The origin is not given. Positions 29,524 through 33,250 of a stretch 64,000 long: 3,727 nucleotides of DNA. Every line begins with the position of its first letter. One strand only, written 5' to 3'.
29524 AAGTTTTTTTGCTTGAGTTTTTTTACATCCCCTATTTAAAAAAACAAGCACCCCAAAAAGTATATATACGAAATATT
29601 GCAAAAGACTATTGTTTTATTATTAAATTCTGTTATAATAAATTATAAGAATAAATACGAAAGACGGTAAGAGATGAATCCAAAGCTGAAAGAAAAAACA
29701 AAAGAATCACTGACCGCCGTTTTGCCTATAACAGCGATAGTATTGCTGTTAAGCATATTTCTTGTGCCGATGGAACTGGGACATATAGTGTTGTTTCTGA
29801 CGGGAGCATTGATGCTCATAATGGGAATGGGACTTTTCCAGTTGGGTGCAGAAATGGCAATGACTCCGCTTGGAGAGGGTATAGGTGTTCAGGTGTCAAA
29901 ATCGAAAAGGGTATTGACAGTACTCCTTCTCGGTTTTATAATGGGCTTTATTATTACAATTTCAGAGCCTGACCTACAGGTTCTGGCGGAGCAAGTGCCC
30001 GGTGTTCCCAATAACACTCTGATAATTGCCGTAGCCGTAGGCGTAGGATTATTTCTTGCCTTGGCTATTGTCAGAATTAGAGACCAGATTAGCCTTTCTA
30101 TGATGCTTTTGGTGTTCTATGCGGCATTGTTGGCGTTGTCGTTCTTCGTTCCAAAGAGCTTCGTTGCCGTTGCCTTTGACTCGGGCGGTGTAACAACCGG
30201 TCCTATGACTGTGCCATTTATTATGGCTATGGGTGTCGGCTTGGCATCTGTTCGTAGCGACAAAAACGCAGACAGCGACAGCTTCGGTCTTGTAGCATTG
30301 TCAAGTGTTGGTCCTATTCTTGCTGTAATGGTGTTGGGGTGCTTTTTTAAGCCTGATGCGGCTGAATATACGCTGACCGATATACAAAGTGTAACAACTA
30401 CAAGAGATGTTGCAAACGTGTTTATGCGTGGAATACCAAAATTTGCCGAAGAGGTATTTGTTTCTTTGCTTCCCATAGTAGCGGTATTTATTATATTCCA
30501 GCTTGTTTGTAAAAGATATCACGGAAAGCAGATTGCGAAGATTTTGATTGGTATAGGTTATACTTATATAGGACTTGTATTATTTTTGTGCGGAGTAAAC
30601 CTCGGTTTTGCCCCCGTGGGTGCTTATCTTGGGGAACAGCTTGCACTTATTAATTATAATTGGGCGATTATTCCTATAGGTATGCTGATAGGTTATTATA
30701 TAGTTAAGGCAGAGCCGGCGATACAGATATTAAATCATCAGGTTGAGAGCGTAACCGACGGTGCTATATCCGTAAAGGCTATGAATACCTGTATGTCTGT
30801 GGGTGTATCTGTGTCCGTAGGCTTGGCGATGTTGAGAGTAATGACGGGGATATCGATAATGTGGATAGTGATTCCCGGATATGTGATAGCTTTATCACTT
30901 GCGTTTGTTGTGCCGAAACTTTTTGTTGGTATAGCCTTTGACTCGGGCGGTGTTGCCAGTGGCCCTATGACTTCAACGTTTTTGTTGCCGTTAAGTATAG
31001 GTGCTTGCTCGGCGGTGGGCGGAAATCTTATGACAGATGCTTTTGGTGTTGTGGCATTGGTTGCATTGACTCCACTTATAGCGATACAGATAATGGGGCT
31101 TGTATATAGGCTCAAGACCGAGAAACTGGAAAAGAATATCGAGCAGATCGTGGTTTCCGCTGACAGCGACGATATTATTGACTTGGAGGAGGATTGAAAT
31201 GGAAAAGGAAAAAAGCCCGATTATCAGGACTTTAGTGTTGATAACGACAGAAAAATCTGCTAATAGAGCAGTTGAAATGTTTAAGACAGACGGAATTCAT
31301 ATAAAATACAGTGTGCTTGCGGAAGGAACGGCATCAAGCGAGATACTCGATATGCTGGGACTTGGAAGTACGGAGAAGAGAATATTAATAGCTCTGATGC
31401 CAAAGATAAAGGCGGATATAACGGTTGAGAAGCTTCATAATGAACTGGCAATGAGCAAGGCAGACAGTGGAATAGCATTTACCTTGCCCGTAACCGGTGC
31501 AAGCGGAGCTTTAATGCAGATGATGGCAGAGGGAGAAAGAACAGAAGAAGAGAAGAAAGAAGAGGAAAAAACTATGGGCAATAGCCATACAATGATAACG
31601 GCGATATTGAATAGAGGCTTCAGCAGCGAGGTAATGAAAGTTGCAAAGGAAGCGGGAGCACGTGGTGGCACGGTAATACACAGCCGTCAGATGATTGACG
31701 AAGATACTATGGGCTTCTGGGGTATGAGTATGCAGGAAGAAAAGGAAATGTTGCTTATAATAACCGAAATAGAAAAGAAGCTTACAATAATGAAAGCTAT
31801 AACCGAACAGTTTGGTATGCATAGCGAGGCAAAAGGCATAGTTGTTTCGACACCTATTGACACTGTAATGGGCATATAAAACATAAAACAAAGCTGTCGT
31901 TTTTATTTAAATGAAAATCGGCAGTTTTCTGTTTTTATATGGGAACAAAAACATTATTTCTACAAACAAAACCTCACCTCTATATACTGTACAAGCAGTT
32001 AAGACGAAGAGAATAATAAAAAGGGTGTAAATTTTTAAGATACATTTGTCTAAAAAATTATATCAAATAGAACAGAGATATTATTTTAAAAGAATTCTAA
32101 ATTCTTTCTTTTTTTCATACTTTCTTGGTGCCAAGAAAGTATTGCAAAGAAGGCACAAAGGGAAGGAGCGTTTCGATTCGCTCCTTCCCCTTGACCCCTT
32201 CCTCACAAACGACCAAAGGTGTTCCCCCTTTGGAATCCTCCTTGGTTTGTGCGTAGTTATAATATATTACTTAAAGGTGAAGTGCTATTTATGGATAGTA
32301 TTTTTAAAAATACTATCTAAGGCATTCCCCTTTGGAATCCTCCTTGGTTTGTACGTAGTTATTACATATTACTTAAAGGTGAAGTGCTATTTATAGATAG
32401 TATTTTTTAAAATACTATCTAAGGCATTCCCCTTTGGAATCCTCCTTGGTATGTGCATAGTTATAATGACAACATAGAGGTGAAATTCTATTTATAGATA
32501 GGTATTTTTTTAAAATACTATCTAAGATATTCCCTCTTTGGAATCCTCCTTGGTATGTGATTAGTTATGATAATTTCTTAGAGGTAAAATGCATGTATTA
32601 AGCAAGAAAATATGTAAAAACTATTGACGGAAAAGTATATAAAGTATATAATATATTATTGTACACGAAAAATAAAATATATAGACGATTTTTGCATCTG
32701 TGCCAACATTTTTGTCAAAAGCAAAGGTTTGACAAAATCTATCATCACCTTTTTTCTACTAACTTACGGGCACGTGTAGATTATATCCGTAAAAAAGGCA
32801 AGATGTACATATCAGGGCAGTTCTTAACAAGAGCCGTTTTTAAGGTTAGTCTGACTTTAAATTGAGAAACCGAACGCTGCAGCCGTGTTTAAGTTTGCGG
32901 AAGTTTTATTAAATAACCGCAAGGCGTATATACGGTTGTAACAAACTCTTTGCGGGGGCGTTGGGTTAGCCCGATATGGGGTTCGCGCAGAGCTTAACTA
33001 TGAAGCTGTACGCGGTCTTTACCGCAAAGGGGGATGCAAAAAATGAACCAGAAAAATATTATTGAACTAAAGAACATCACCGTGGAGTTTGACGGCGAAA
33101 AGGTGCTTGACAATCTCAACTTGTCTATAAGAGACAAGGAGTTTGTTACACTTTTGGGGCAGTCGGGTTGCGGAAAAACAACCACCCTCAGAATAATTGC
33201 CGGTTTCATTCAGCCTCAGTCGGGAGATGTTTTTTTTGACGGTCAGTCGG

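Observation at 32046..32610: Four tandem ~102-bp repeats carrying an anti-Shine-Dalgarno-like block and long AT palindromes, preceded by strong hairpins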

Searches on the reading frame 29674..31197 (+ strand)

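Call 10: search_protein_families(library=pfam, proteins=[window:29674-31197:+])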
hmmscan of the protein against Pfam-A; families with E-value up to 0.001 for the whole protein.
window:29674-31197:+ (507 aa): 1 family
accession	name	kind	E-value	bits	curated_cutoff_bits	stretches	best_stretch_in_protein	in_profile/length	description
PF07556.16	DUF1538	-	1.8e-138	459.1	22.6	2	19-223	1-210/211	Protein of unknown function (DUF1538)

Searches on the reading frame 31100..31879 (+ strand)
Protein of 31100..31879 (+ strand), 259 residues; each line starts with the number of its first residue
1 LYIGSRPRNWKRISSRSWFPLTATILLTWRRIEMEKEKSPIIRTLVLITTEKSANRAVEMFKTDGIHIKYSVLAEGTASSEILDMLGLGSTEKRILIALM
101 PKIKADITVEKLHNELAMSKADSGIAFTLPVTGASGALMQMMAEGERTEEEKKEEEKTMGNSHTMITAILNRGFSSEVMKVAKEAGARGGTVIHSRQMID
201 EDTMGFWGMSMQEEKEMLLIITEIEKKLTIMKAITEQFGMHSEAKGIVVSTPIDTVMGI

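Call 10: search_protein_families(library=pfam, proteins=[window:31100-31879:+])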
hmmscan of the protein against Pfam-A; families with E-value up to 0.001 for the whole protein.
window:31100-31879:+ (259 aa): 1 family
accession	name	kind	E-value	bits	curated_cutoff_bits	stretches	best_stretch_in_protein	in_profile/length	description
PF00543.27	P-II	-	0.0004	21.1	25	0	164-257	2-96/102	Nitrogen regulatory protein P-II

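Call 17: find_encoding_contigs(protein=window:31196-31879:+, flank=4000, max_places=10)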
Protein window:31196-31879:+ (227 aa): no gene with exactly this product is on record in the collection.

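Call 92: search_protein_families(library=ncbifam, proteins=[window:31196-31879:+], max_evalue=0.01)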
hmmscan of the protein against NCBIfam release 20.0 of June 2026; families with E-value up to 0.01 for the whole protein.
window:31196-31879:+ (227 aa): 0 families

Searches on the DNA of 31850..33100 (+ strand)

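Call 5: search_rna_families(source=window, start=31850, end=33100, threshold=evalue, max_evalue=10, show_alignments=3)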
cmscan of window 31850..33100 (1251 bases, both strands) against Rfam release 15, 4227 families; matches with E-value up to 10: 34.
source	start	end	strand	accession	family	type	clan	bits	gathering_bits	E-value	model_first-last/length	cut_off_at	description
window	32148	32203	+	RF03493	mir-1281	Gene; miRNA;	-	25.9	70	0.11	1-54/54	no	mir-1281 microRNA precursor family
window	32148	32201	-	RF03964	mir-H1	Gene; miRNA;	-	25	97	0.19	1-85/85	no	mir-H1 microRNA precursor family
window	32292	32421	+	RF04149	MIR447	Gene; miRNA;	-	23.1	200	0.04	1-236/236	no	MIR447 microRNA precursor family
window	32156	32189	-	RF04343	Plastid-psbA-2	Cis-reg;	CL00153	22.1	55.8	0.25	1-60/60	no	Plastid-psbA-2 3UTR RNA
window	32297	32392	-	RF02730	JA02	Gene; sRNA;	-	21.2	49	4.4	1-116/116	no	Aggregatibacter sRNA JA02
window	32108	32152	+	RF03491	mir-3146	Gene; miRNA;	-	21.1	96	0.48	1-79/79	no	mir-3146 microRNA precursor family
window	32062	32188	+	RF02693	psm_mec_RNA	Gene; sRNA;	-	21.1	85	4.5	1-143/143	no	psm_mec locus RNA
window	32184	32247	-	RF02937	Clostridiales-2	Gene; sRNA;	-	20.5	58.6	0.058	1-82/82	no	Clostridiales-2 RNA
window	32158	32190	-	RF04083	MIR528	Gene; miRNA;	-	20.1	62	0.38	1-89/89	no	MIR528 microRNA precursor family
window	32290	32422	-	RF04174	MIR4208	Gene; miRNA;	-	19.9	140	4.3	1-191/191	no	MIR4208 microRNA precursor family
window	32294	32419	+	RF04112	MIR5512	Gene; miRNA;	-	19.6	139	1.4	1-132/132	no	MIR5512 microRNA precursor family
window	32134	32215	-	RF03792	MIR6462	Gene; miRNA;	-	19.4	96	2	1-119/119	no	MIR6462 microRNA precursor family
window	31870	31945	+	RF03495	mir-968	Gene; miRNA;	-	19.3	88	1.8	1-79/79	no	mir-968 microRNA precursor family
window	32705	32819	+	RF00540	snopsi18S-1854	Gene; snRNA; snoRNA; HACA-box;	-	19.2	40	3.2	1-156/156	no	Small nucleolar RNA psi18S-1854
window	31873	31928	+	RF01459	rliE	Gene; sRNA;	-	19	90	2.3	127-182/222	no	Listeria sRNA rliE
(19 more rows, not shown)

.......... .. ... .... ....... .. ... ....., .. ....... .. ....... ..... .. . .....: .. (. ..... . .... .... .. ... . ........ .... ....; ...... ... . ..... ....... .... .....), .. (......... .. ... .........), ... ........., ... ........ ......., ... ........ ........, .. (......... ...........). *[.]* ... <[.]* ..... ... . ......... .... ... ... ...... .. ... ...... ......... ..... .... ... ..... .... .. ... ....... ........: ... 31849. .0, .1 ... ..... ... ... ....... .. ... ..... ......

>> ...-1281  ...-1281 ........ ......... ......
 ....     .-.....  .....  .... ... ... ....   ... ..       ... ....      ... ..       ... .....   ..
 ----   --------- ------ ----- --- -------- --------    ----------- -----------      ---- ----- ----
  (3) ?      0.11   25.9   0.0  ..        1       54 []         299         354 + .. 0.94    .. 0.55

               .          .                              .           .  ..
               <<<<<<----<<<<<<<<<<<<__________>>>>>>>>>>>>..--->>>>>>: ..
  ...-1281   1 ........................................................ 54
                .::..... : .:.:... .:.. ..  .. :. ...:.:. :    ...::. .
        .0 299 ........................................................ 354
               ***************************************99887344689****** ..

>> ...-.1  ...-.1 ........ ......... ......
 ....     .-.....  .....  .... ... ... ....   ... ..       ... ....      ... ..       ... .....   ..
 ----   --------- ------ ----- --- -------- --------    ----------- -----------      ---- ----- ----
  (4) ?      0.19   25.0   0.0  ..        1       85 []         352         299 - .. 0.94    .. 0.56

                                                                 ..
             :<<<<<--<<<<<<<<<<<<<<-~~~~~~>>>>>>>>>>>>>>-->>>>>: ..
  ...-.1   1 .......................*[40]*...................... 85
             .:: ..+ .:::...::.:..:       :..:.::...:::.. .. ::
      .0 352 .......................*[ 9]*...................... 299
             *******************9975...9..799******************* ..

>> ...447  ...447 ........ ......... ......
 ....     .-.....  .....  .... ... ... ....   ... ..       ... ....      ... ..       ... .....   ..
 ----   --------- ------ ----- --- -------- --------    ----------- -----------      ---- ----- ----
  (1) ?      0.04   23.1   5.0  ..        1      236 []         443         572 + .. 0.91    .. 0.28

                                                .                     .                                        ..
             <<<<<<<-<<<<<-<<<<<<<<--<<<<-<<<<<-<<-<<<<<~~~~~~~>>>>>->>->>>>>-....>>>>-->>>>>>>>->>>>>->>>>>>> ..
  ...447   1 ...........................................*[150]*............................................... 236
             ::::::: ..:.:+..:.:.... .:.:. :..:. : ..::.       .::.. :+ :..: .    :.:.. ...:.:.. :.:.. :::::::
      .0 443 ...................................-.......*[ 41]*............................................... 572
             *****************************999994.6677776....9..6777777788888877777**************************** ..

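Call 47: search_dna_similar(query=window:31945-32625:+, collection=phages, mode=distant, max_evalue=0.01)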
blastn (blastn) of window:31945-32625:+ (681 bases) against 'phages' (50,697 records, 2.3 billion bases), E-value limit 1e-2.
No match.

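Call 48: search_dna_similar(query=window:31945-32625:+, collection=plasmids, mode=distant, max_evalue=0.01)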
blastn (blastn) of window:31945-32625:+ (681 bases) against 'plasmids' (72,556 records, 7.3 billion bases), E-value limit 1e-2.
No match.

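Call 66: search_rna_families(sources=[L052, L038], threshold=evalue, max_evalue=1, show_alignments=4)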
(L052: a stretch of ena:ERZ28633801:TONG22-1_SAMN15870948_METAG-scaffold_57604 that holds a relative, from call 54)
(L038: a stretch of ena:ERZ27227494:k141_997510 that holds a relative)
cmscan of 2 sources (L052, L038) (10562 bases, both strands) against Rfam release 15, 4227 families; matches with E-value up to 1: 5.
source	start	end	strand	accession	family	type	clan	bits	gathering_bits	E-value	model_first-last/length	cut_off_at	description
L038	7854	7982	+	RF01400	istR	Gene; antitoxin;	-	30.5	45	0.0061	1-130/130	no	istR Hfq binding RNA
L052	972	1029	+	RF00942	mir-1224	Gene; miRNA;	-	24.8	105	0.77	1-86/86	no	mir-1224 microRNA precursor family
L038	8151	8211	+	RF03452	mir-3121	Gene; miRNA;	-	23.4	108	0.16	1-77/77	no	mir-3121 microRNA precursor family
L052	926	984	+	RF03872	MIR6426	Gene; miRNA;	-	22.8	96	0.97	1-84/84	no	MIR6426 microRNA precursor family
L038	3099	3158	+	RF00066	U7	Gene; snRNA;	-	21.9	34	0.36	1-62/62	no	U7 small nuclear RNA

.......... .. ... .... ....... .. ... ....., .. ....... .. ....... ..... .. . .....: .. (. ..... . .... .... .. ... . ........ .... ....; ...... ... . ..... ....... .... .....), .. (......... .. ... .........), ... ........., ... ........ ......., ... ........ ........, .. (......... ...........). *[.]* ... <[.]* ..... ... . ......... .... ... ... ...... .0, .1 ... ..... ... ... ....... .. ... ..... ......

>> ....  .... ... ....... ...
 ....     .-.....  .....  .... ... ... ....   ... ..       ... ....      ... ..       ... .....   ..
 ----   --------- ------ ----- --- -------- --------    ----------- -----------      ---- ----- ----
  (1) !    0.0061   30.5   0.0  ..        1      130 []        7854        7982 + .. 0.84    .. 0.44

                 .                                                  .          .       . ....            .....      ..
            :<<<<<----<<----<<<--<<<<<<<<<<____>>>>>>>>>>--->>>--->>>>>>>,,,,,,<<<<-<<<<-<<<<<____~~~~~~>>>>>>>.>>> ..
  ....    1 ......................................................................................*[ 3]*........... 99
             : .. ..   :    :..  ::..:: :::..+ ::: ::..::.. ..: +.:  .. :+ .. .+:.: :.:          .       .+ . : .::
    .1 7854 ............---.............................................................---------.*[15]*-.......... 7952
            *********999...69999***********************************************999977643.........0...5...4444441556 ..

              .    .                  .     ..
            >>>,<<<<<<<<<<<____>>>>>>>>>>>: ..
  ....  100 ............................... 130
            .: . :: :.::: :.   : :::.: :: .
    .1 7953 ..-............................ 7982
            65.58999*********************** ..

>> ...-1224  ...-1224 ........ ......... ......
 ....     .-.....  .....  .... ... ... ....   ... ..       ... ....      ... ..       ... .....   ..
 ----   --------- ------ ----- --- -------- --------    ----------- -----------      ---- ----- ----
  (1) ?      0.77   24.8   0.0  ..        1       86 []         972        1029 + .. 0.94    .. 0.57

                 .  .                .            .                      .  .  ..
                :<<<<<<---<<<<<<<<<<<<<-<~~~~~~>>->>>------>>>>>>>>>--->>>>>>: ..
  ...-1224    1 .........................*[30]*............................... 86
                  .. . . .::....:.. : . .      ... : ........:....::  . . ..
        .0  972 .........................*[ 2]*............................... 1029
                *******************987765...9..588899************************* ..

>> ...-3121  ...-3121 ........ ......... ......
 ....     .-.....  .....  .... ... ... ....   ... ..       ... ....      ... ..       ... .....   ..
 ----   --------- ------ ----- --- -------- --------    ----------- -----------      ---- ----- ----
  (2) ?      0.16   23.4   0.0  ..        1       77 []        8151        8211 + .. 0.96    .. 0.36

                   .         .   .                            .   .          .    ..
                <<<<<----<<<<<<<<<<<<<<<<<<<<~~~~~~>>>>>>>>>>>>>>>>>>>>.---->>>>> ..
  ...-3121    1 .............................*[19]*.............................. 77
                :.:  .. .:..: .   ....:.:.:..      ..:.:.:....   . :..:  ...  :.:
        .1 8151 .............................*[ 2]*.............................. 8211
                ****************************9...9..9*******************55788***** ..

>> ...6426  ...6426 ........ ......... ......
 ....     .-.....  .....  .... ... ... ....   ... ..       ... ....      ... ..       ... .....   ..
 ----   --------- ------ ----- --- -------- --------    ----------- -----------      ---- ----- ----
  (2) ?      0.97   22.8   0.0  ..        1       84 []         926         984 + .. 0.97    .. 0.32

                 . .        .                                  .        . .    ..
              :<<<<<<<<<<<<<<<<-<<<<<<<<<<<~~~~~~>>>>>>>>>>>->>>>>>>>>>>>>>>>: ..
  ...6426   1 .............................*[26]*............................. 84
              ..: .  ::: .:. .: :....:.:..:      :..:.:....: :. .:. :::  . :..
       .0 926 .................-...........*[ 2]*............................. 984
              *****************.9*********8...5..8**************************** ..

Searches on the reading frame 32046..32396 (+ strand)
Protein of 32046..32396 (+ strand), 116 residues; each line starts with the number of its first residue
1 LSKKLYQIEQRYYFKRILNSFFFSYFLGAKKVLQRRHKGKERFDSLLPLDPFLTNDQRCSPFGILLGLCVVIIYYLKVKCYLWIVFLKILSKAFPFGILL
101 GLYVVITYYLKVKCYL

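Call 52: find_homologous_proteins(query=window:32046-32396:+, max_evalue=0.01)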
Query window:32046-32396:+ (116 aa): 1 proteins with E <= 0.01 among 66 candidates.
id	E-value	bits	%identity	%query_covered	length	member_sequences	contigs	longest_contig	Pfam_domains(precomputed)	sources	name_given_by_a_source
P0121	9.7e-3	34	82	15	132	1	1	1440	-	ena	-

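Call 54: find_encoding_contigs(protein=P0121, flank=3000, max_places=4)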
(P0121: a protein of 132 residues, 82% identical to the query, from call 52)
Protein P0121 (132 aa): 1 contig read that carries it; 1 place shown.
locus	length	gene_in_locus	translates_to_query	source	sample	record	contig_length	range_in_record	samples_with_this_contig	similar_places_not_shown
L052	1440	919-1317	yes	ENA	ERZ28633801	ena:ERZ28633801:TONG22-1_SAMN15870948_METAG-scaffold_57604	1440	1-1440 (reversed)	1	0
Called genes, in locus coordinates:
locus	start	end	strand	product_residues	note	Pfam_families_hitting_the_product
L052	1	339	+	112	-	?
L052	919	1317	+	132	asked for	-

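Call 60: search_protein_representatives(protein=window:32046-32396:+)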
Query: 116 residues. Proteins with E-value up to 0.001 (for the whole library): 1; up to 1e-10: 0; up to 1e-30: 0. The best 1 are listed.
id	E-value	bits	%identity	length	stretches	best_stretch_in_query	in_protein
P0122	3.7e-08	50.0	32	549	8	23-62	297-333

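Call 62: find_encoding_contigs(protein=P0122, flank=5000, max_places=6)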
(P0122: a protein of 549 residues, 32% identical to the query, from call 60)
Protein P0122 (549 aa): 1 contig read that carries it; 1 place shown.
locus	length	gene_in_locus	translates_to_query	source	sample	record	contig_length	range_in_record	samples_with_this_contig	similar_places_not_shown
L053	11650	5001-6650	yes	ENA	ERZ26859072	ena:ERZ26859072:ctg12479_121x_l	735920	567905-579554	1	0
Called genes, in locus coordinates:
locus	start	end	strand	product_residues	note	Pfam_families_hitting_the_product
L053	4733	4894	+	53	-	-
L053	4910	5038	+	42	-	-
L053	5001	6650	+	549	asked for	PF05891:Methyltransf_PK (faint), PF17574:TA_inhibitor (faint), PF22208:Cas_Csm6_CARF (faint), PF26413:DUF8108 (faint), PF08593:Mug135_C (faint)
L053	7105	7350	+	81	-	-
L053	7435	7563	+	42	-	-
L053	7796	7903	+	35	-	-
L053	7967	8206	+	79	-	-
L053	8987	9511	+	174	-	-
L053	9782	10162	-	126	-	-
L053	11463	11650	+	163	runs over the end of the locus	-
